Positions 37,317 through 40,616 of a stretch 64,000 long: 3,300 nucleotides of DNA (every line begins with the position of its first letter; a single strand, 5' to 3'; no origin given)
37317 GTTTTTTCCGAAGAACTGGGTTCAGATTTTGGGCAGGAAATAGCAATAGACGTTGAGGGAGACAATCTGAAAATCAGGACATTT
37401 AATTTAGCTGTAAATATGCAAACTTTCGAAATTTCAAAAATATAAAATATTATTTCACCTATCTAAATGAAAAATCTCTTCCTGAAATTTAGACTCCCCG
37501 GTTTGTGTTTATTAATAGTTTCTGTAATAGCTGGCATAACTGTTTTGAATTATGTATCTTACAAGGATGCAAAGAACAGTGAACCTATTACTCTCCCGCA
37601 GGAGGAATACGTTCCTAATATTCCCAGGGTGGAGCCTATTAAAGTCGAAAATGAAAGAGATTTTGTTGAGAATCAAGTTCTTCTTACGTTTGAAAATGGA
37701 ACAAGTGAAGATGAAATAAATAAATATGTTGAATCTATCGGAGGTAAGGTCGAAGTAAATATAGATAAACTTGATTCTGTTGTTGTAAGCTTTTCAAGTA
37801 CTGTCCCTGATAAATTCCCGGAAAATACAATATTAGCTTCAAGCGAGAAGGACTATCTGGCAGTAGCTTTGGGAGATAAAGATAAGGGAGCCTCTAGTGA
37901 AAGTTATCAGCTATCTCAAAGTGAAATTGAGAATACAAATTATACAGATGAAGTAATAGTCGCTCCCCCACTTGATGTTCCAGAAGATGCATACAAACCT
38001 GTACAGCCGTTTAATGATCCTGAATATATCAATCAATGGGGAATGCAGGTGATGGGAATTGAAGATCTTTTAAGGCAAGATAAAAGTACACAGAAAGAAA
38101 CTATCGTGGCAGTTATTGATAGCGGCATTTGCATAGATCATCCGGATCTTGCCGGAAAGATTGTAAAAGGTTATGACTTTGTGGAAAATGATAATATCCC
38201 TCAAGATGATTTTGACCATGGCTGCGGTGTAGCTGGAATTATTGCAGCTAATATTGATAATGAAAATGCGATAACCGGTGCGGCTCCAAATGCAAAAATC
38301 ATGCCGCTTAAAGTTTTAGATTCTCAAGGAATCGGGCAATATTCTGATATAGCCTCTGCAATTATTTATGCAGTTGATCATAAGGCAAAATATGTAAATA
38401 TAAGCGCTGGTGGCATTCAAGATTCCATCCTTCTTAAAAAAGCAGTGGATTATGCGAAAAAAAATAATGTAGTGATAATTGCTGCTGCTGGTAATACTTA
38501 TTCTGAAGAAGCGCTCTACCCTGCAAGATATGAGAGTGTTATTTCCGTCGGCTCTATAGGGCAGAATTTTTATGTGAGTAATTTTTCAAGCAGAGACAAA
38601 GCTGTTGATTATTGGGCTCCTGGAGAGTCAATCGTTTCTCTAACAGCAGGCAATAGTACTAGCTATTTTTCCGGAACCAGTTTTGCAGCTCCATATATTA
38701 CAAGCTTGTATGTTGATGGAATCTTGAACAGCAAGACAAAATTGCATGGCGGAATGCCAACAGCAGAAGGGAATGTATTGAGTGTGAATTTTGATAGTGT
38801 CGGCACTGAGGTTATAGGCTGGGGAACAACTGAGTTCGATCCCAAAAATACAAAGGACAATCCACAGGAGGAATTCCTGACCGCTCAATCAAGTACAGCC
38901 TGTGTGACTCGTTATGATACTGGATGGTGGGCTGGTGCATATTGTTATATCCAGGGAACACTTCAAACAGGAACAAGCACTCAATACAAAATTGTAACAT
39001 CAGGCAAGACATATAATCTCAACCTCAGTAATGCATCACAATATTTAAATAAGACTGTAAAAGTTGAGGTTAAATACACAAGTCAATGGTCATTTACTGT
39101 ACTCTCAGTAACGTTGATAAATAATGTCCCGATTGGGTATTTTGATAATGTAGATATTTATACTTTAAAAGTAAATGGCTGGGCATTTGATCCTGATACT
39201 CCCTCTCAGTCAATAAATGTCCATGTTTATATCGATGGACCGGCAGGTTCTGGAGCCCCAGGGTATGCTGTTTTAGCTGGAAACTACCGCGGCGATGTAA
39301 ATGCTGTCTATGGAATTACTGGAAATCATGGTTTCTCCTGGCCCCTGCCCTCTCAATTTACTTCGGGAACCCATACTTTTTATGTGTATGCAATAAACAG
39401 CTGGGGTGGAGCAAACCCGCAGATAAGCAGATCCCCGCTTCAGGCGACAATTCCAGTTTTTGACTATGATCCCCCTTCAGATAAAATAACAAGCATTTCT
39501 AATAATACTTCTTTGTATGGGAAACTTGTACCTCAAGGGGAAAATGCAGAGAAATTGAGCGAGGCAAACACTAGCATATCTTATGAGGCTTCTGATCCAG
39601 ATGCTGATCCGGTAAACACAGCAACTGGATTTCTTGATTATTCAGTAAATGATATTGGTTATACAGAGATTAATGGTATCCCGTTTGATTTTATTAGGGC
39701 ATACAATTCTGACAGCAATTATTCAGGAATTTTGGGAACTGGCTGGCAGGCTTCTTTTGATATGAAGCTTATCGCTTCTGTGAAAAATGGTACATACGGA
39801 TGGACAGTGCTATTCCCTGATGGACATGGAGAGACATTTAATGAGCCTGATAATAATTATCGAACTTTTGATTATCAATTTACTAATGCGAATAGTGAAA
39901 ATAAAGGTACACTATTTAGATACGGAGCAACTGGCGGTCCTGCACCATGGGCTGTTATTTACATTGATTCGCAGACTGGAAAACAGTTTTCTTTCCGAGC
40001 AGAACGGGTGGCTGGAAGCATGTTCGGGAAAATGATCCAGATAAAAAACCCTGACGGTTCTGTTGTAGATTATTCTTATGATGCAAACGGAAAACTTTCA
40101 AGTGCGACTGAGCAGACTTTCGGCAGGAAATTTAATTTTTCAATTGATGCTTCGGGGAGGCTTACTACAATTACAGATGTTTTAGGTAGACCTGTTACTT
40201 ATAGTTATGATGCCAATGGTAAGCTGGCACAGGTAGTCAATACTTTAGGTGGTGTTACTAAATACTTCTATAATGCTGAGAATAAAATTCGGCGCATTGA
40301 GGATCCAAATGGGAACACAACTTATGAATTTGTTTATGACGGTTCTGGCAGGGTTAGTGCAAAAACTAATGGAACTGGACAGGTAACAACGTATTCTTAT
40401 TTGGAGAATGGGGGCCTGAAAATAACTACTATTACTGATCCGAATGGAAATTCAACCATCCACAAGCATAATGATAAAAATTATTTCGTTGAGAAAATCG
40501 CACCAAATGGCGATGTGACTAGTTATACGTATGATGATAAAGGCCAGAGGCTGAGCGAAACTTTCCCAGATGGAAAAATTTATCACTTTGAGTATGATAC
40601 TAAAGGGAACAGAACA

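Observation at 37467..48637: A 3589-aa Rhs-type polymorphic toxin with an N-terminal S8 subtilase and FG-GAP repeats, plus a downstream immunity-position ORF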

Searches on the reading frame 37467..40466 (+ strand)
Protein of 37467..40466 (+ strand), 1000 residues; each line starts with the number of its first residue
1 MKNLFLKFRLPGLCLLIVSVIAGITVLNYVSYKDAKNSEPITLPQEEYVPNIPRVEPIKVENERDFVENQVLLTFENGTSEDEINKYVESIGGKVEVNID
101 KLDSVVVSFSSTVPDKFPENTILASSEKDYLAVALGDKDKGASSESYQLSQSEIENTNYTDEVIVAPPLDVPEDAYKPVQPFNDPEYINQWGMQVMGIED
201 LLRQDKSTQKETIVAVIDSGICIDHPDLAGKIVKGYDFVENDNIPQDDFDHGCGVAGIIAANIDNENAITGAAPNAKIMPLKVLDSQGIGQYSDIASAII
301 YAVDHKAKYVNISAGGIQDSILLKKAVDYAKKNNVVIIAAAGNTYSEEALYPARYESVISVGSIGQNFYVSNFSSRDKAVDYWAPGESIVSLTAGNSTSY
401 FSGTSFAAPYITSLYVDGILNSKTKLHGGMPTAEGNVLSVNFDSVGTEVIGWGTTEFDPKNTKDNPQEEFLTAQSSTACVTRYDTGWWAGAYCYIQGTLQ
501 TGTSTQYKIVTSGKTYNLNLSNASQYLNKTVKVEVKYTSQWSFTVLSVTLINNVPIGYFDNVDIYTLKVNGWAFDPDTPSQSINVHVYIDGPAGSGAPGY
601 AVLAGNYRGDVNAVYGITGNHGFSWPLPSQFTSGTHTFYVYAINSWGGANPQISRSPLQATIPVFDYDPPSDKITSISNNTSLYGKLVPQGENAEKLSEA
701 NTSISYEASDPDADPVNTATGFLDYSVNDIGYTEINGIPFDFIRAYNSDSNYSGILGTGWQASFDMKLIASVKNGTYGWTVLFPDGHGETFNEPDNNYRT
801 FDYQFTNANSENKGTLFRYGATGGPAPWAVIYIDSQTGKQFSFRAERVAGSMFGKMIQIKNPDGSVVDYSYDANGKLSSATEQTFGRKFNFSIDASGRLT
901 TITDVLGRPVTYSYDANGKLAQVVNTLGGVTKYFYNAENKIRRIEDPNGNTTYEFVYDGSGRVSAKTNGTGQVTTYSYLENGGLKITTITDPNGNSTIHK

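Call 11: find_homologous_proteins(query=window:37467-39866:+)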
Query window:37467-39866:+ (800 aa): 2158 proteins with E <= 0.001 among 8000 candidates; the best 120 are listed.
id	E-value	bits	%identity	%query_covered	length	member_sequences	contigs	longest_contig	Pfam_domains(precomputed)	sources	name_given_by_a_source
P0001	8.9e-85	304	41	48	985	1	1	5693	PF22148.2,PF00082.28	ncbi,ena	-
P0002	1.4e-82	297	42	48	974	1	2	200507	PF00082.28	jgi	jgi:subtilisin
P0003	2.0e-82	296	43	44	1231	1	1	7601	PF16470.11,PF25788.3,PF01483.28,PF00082.28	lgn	-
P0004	2.5e-82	296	43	46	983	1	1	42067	PF00082.28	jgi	jgi:subtilisin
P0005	2.3e-81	293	38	53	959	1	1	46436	PF00082.28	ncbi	ncbi:MAG: S8 family serine peptidase [Anaerolineae bacterium]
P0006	3.1e-80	289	42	49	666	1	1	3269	PF00082.28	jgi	jgi:thermitase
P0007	2.6e-77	279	40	48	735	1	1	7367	PF00082.28,PF00089.33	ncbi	-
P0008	4.4e-76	275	42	47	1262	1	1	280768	PF13582.13,PF13688.13,PF25788.3,PF00082.28,PF13583.12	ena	-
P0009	5.2e-76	275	37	48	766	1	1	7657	PF00082.28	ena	-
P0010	1.2e-75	274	41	48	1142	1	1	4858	PF00082.28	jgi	jgi:subtilisin family serine protease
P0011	1.4e-75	274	42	46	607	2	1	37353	PF22148.2,PF00082.28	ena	-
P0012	2.5e-75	273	36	62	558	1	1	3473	PF22148.2,PF00082.28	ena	-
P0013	3.0e-75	272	37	50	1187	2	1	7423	PF22148.2,PF16470.11,PF25788.3,PF01483.28,PF00082.28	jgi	jgi:subtilisin family serine protease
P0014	4.1e-75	272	43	44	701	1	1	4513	PF01551.30,PF00082.28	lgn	-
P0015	5.3e-75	272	43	44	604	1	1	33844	PF00112.30,PF22148.2,PF13529.14,PF00082.28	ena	-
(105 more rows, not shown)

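Call 31: find_related_loci(query=window:37467-39866:+, collection=genome_contigs, flank=10000)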
Query window:37467-39866:+ (800 aa) in genome_contigs; peptide patterns used: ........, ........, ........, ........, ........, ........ (x = any residue, [..] = any of these).
24 stretches matched a pattern, but none encodes a relative of the query by tblastn (E <= 1e-3).

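Call 62: search_protein_representatives(protein=window:37467-40466:+)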
Query: 1000 residues. Proteins with E-value up to 0.001 (for the whole library): 155746; up to 1e-10: 89742; up to 1e-30: 11315. The best 150 are listed.
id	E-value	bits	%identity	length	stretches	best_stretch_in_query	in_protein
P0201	0.0e+00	1179.0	39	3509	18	17-1000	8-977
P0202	4.1e-176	604.6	34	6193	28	713-997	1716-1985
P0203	1.7e-138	480.0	35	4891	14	854-981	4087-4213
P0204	5.6e-138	478.3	33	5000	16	854-994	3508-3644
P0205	4.1e-133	462.2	36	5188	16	853-998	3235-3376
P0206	2.0e-132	460.0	33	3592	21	857-997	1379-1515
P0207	1.1e-126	440.9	36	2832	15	856-997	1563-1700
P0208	3.0e-125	436.2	34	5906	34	854-962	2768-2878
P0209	2.9e-124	433.0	33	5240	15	862-985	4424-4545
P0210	2.2e-122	426.7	32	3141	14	642-980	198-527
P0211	3.7e-119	416.0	33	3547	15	857-984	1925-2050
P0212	1.2e-118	414.3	34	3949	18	852-978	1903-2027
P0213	4.8e-118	412.4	32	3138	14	711-995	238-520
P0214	2.5e-117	410.0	32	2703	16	864-999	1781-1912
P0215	4.9e-115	402.4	32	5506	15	863-988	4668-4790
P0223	7.2e-111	388.6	33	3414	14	680-999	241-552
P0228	1.1e-107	378.1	34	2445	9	175-425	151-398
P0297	2.0e-88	314.3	33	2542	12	184-392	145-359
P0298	2.5e-88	314.0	34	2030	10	199-413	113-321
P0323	4.3e-83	296.6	34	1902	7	182-413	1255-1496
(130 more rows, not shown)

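Call 64: find_encoding_contigs(protein=P0201, flank=6000, max_places=3)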
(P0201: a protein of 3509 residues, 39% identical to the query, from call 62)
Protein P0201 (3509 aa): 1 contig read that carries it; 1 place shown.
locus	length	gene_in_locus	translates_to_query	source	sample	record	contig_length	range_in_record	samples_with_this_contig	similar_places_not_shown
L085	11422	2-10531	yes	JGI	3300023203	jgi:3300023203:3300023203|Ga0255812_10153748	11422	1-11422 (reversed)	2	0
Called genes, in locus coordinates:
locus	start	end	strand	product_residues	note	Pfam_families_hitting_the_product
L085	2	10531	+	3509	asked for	PF00082:Peptidase_S8, PF20148:DUF6531, PF05593:RHS_repeat (weak), PF25023:TEN_YD-shell, PF13517:FG-GAP_3 (weak), PF05593:RHS_repeat, PF25023:TEN_YD-shell, PF05593:RHS_repeat, +9 more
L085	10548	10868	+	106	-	-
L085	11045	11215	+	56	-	-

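Call 67: search_protein_families(library=pfam, proteins=[L085:10548-10865:+], max_evalue=1)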
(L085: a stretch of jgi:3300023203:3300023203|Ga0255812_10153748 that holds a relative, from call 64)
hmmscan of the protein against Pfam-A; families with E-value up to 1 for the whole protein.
L085:10548-10865:+ (106 aa): 1 family
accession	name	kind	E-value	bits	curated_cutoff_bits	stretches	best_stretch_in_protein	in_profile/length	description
PF16798.10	DUF5069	-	0.015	15.9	27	1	52-105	39-94/133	Domain of unknown function (DUF5069)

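Call 69: search_protein_families(library=pfam, proteins=[P0228, P0297, P0298, P0323], max_evalue=0.0001)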
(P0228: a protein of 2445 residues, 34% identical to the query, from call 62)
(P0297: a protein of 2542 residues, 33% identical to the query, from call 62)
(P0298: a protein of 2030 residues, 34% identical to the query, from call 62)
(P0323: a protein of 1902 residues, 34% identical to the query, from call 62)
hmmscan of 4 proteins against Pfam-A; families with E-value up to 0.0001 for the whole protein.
P0228 (2445 aa): 6 families
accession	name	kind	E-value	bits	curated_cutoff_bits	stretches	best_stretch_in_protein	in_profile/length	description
PF05593.20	RHS_repeat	-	3.7e-138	448.3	22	21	1733-1770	1-38/38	RHS Repeat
PF00082.27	Peptidase_S8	-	5.7e-52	177.2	21.8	1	186-428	3-288/288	Subtilase family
PF20148.4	DUF6531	-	2.5e-18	66.6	24.1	1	1157-1230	2-73/74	Domain of unknown function (DUF6531)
PF25023.1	TEN_YD-shell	-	6.1e-10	38.3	50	0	1265-1385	41-160/909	Teneurin YD-shell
PF22148.1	Fervidolysin_NPro-like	-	5.9e-08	33.4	21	1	79-146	16-81/81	Fervidolysin N-terminal prodomain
PF07705.17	CARDB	-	4.9e-05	23.9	22.7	0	452-528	9-83/101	CARDB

P0297 (2542 aa): 4 families
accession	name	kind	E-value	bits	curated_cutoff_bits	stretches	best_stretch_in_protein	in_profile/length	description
PF05593.20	RHS_repeat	-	7.1e-126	409.1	22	9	1764-1800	1-37/38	RHS Repeat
PF00082.27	Peptidase_S8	-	6.7e-46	157.3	21.8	1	171-423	2-271/288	Subtilase family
PF03527.20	RHS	-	6.5e-10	39.1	27.9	1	2236-2268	3-35/38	RHS protein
PF20148.4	DUF6531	-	4.4e-05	24.2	24.1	0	732-788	1-56/74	Domain of unknown function (DUF6531)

P0298 (2030 aa): 4 families
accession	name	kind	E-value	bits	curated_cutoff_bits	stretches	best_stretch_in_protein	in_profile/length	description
PF05593.20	RHS_repeat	-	4.3e-135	438.5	22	15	1771-1808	1-38/38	RHS Repeat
PF00082.27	Peptidase_S8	-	4.3e-56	190.8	21.8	1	122-358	1-288/288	Subtilase family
PF20148.4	DUF6531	-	2e-15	57.3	24.1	1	1024-1096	2-74/74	Domain of unknown function (DUF6531)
PF13646.12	HEAT_2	-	3.7e-07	30.8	27.7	1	430-519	2-86/88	HEAT repeats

P0323 (1902 aa): 4 families
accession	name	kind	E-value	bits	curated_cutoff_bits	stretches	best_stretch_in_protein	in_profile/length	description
PF05593.20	RHS_repeat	-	1.3e-115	376.4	22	14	683-720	1-38/38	RHS Repeat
PF00082.27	Peptidase_S8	-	4.1e-56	190.8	21.8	1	1294-1538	3-288/288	Subtilase family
PF20148.4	DUF6531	-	2.2e-22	79.6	24.1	1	332-405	2-74/74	Domain of unknown function (DUF6531)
PF22148.1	Fervidolysin_NPro-like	-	5.1e-12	46.5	21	1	1169-1246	6-81/81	Fervidolysin N-terminal prodomain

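Call 96: find_encoding_contigs(protein=P0223, flank=5000, max_places=2)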
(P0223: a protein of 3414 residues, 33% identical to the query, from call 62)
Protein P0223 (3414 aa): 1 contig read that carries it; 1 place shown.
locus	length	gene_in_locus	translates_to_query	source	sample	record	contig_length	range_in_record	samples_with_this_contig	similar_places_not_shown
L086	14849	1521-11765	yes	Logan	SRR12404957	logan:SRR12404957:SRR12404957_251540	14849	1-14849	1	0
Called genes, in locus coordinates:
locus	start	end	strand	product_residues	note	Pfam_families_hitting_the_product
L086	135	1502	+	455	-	-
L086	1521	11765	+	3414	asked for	PF20148:DUF6531, PF25023:TEN_YD-shell, PF13517:FG-GAP_3, PF13385:Laminin_G_3, PF25023:TEN_YD-shell, PF05593:RHS_repeat, PF25023:TEN_YD-shell, PF05593:RHS_repeat, +11 more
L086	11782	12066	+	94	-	-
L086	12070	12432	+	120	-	-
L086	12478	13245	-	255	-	-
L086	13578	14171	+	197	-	-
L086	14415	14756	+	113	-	-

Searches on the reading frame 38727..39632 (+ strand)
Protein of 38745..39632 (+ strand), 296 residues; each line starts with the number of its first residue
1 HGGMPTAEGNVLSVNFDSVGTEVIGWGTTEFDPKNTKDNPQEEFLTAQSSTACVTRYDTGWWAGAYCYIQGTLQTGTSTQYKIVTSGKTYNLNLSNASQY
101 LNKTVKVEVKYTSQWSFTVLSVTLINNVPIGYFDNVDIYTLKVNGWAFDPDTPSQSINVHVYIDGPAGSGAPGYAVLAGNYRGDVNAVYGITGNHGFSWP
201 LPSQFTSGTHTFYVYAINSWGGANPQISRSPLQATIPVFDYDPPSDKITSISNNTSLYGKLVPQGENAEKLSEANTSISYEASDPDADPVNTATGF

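Call 8: search_protein_families(library=pfam, proteins=[window:38745-39632:+], max_evalue=10)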
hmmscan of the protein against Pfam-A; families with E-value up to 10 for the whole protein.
seq(296 aa): 1 family
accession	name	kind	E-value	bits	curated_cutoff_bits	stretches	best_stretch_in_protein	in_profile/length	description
PF16956.11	Porin_7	-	0.0094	15.8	26.6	1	32-112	189-267/287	Putative general bacterial porin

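Call 70: predict_structure(alignment_id=A5)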
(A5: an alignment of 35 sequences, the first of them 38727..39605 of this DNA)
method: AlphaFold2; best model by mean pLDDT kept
length: 293 residues; sequences in the alignment: 35
mean_pLDDT: 66.1   pTM: 0.57
mean pLDDT of the five models: 66.1, 65.8, 65.5, 64.7, 64.6
residues with pLDDT >= 90: 108; 70-90: 12; 50-70: 53; < 50: 120
segments of 3 or more residues with pLDDT < 50: 1-84, 258-293
pLDDT, mean of each block of 10 residues (from residue 1): 37 40 37 36 38 31 37 40 50 60 63 65 62 92 97 96 98 98 98 97 98 98 93 97 84 53 42 45 42 44
secondary structure, 60 per line:
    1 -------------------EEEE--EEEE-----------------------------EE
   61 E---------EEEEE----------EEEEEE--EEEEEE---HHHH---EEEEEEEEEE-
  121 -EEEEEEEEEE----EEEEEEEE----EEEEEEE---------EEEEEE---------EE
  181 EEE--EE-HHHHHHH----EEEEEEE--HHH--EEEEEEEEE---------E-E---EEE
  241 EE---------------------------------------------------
elements in order: E20-23 E26-29 E59-61 E71-75 E86-91 E94-99 H103-106 E110-119 E122-131 E136-143 E148-154 E164-169 E179-183 H189-195 E200-206 E214-222 E238-242

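Call 73: fold_search(model_id=the predicted structure, library=pdb)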
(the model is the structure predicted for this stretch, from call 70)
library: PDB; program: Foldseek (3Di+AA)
matches with E <= 10: 1405; with E <= 0.001: 0
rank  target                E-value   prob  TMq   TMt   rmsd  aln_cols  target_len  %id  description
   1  3mtr_A                2.1e-03  0.96  0.23  0.31  12.7       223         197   10  Crystal structure of the Ig5-FN1 tandem of human NCAM (released 2010-06-23)
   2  3mtr_B                2.1e-03  0.96  0.24  0.32  12.4       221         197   10  Crystal structure of the Ig5-FN1 tandem of human NCAM (released 2010-06-23)
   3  5jpn_B                5.3e-03  0.75  0.17  0.09  17.3       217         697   12  Structure of human complement C4 rebuilt using iMDFF (released 2016-08-10)
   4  2a74_B                5.6e-03  0.77  0.19  0.28  16.9       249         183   10  Human Complement Component C3c (released 2005-09-27)
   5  6p67_K                5.9e-03  0.92  0.25  0.34  13.7       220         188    8  Crystal Structure of a Complex of human IL-7Ralpha with an anti-IL-7Ralpha 2B8 Fab (released 2019-09-04)
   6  1pgr_B                1.0e-02  0.87  0.25  0.32  12.7       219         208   10  2:2 COMPLEX OF G-CSF WITH ITS RECEPTOR (released 2000-03-08)
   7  6gvk_A                1.0e-02  0.77  0.21  0.29  14.7       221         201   15  Second pair of Fibronectin type III domains of integrin beta4 (T1663R mutant) bound to the bullous pemphigoid antigen  (released 2019-03-20)
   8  7kq7_B                1.7e-02  0.90  0.28  0.36  14.4       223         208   10  Crystal structure of IL21R in complex with an antibody Fab fragment (released 2021-04-07)
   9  5xwt_A                1.7e-02  0.82  0.23  0.18  11.6       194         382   12  Crystal structure of PTPdelta Ig1-Fn1 in complex with SALM5 LRR-Ig (released 2018-06-06)
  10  7ceg_A                1.9e-02  0.85  0.24  0.19  12.0       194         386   12  Crystal structure of the complex between mouse PTP delta and neuroligin-3 (released 2021-02-24)
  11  8eok_H                2.0e-02  0.63  0.19  0.07  17.3       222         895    7  Structure of the C3bB proconvertase in complex with lufaxin and factor Xa (released 2023-08-30)
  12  5eiv_A                2.1e-02  0.60  0.21  0.28  12.7       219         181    7  Crystal structure of complex of osteoclast-associated immunoglobulin-like receptor (OSCAR) and a synthetic collagen co (released 2015-11-25)
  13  5uv8_A                2.3e-02  0.75  0.24  0.26  11.5       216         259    9  Interleukin-3 Receptor Complex (released 2018-02-07)
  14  1fnh                  2.3e-02  0.75  0.21  0.23  12.7       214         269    9  CRYSTAL STRUCTURE OF HEPARIN AND INTEGRIN BINDING SEGMENT OF HUMAN FIBRONECTIN (released 1999-03-16)
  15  6ce7_B                2.3e-02  0.57  0.22  0.12  14.2       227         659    8  Insulin Receptor ectodomain in complex with one insulin molecule (released 2018-03-14)
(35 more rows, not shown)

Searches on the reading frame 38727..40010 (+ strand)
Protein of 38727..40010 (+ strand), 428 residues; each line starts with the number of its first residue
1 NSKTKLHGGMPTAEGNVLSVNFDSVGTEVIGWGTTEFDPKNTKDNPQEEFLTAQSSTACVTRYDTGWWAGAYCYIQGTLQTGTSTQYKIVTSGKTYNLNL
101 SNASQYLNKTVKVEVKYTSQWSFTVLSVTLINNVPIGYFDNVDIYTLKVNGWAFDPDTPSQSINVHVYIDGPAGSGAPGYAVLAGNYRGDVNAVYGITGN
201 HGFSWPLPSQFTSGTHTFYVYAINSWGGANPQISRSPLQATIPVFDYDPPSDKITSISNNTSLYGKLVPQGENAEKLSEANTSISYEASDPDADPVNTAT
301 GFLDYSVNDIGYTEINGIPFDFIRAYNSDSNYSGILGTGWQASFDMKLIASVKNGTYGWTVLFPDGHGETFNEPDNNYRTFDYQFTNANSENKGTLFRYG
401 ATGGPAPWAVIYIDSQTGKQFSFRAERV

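Call 15: find_homologous_proteins(query=window:38727-40010:+)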
Query window:38727-40010:+ (428 aa): 79 proteins with E <= 0.001 among 4164 candidates.
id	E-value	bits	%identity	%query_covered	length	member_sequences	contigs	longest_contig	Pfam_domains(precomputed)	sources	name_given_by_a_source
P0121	3.8e-74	268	47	30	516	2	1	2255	PF01551.30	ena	-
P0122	5.6e-71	258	49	27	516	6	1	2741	PF01551.30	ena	-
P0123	2.2e-58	216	49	23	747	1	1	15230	PF05257.23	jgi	jgi:surface antigen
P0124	4.0e-52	196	42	29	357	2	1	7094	-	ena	-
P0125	9.1e-47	178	41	26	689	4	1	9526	-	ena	-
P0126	9.6e-47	178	41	29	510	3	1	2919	-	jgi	-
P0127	9.7e-46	175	46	24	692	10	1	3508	-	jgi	-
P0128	2.1e-42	164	46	23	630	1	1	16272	PF05257.23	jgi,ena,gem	-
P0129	8.3e-41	159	45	27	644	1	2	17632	-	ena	-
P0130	2.9e-39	153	35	32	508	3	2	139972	-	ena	-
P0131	9.0e-37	145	33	40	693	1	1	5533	-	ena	-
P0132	3.7e-35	140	48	28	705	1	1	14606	-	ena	-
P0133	1.8e-34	138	40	26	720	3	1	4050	-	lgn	-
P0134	9.8e-34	135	37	29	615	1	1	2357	-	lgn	-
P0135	2.3e-32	131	39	24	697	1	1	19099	PF01833.31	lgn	-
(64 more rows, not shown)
